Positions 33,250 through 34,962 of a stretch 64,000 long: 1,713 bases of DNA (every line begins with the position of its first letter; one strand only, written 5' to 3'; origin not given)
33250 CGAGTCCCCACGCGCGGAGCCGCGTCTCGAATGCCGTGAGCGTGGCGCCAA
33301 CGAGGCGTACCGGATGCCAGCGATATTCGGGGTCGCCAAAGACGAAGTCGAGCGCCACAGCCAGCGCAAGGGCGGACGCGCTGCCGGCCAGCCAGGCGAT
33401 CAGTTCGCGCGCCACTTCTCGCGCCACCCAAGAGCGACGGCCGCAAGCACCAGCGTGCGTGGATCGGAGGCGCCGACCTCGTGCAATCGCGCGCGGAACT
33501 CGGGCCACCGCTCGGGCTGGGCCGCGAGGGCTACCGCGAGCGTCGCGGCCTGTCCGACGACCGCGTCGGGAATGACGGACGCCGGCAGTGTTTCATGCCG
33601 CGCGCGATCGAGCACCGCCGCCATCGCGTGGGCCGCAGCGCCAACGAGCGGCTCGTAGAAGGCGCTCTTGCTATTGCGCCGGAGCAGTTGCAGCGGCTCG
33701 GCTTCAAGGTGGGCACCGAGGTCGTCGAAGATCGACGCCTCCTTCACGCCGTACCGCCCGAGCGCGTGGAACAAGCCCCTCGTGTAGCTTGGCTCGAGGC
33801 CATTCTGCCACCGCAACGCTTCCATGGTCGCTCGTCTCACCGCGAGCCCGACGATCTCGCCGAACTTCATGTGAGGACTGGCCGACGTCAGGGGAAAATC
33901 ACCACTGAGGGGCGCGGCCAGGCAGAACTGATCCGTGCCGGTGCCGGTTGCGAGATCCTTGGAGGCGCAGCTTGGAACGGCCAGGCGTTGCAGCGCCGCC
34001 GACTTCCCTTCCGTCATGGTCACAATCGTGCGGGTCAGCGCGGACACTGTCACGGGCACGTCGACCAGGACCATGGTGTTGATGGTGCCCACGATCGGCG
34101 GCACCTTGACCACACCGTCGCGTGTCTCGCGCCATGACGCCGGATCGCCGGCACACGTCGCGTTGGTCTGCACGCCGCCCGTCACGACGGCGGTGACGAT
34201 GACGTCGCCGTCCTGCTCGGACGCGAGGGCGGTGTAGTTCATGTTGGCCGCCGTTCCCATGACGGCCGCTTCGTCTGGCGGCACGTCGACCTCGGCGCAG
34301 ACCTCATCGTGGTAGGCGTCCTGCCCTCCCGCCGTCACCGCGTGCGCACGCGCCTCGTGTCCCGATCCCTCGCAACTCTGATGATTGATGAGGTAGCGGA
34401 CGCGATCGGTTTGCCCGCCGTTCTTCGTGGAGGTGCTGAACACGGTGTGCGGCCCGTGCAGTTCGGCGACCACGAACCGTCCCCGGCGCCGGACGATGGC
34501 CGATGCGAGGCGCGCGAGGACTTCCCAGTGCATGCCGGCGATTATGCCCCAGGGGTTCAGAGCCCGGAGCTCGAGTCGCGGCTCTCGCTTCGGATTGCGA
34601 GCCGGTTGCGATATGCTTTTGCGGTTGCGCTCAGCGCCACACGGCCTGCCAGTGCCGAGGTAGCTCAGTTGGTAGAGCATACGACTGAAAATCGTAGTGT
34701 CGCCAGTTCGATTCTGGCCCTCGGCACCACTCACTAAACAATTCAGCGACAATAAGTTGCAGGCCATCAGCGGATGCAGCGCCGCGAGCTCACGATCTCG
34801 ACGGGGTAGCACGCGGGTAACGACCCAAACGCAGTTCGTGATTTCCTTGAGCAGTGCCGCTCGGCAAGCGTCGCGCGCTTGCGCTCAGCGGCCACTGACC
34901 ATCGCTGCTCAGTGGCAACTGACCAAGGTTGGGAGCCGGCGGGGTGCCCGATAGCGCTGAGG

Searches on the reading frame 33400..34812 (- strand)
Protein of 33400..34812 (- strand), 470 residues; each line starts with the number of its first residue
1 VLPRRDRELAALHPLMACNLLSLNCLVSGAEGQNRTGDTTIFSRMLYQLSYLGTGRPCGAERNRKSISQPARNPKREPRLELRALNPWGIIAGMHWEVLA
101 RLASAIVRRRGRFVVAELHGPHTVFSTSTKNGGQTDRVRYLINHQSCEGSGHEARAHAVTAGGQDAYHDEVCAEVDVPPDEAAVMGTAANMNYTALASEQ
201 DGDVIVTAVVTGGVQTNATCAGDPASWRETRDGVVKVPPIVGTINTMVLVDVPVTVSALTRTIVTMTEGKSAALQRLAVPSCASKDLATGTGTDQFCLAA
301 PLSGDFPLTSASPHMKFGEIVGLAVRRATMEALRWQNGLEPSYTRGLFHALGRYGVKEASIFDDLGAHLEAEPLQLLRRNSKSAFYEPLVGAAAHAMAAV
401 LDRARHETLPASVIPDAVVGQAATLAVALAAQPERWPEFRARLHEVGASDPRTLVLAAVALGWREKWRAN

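Call 6: search_protein_families(library=pfam, proteins=[window:33400-34812:-], max_evalue=0.01)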
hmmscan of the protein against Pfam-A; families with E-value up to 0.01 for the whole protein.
window:33400-34812:- (470 aa): 1 family
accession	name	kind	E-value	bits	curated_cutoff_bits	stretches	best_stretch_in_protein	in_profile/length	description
PF01955.23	CbiZ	-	7.8e-47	160.2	27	1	118-329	2-191/191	Adenosylcobinamide amidohydrolase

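Call 7: search_protein_families(library=ncbifam, proteins=[window:33400-34812:-], max_evalue=0.01)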
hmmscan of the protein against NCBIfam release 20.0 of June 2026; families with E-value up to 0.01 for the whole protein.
window:33400-34812:- (470 aa): 1 family
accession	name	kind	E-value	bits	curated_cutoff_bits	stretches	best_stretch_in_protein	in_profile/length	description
NF038002.1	bifunc_CbiS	equivalog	1.3e-15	57.7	250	1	113-338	2-193/335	bifunctional adenosylcobinamide hydrolase/alpha-ribazole phosphatase CbiS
